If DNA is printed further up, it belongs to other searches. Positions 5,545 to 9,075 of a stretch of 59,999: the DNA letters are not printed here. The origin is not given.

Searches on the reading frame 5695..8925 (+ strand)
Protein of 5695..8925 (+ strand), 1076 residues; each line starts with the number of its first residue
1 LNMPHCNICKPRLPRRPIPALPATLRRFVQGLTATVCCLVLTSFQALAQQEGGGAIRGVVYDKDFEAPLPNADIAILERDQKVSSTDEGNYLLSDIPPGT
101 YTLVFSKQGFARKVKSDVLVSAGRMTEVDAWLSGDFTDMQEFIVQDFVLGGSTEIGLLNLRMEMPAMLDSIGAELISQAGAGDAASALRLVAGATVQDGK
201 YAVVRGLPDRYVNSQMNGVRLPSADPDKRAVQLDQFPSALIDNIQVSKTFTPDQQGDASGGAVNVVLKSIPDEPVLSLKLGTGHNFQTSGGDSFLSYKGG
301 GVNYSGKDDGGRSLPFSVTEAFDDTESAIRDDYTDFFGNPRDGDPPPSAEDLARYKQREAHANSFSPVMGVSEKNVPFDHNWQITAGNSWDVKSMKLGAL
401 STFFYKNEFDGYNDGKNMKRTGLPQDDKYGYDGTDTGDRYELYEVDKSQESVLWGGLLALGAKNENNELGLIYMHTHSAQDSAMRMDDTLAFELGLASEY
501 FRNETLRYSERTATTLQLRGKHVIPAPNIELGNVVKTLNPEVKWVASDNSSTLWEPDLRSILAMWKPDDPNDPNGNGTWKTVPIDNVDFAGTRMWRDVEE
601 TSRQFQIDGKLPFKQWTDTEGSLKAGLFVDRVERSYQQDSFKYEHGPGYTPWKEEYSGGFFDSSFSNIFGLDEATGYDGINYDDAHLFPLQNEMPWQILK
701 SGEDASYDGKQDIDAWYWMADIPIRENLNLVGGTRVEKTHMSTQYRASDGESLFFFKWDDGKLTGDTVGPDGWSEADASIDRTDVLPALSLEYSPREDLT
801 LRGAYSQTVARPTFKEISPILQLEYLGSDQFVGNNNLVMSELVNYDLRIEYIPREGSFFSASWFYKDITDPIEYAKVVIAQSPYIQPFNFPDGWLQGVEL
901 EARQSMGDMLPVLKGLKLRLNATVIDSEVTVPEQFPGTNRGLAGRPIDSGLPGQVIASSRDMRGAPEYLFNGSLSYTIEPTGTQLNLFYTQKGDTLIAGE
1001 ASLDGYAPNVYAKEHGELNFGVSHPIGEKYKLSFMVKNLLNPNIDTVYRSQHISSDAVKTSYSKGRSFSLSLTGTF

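Call 36: search_protein_families(library=pfam, proteins=[window:5695-8925:+], max_evalue=0.001)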
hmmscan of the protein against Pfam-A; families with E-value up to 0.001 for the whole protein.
window:5695-8925:+ (1076 aa): 5 families
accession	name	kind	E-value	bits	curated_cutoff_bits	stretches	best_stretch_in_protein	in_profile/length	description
PF00593.30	TonB_dep_Rec_b-barrel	-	1.4e-29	104.6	27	1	567-1039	23-436/436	TonB dependent receptor-like, beta-barrel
PF13620.12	CarboxypepD_reg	-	4.4e-14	53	32.3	1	56-130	2-79/82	Carboxypeptidase regulatory-like domain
PF14905.12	OMP_b-brl_3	-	2.6e-13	50.3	27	1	702-1073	103-407/408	Outer membrane protein beta-barrel family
PF07715.20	Plug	-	2.1e-10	41.5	23.9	1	162-262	3-107/107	TonB-dependent Receptor Plug Domain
PF13715.12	CarbopepD_reg_2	-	2.6e-10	40.6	32.2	1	56-144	1-88/88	CarboxypepD_reg-like domain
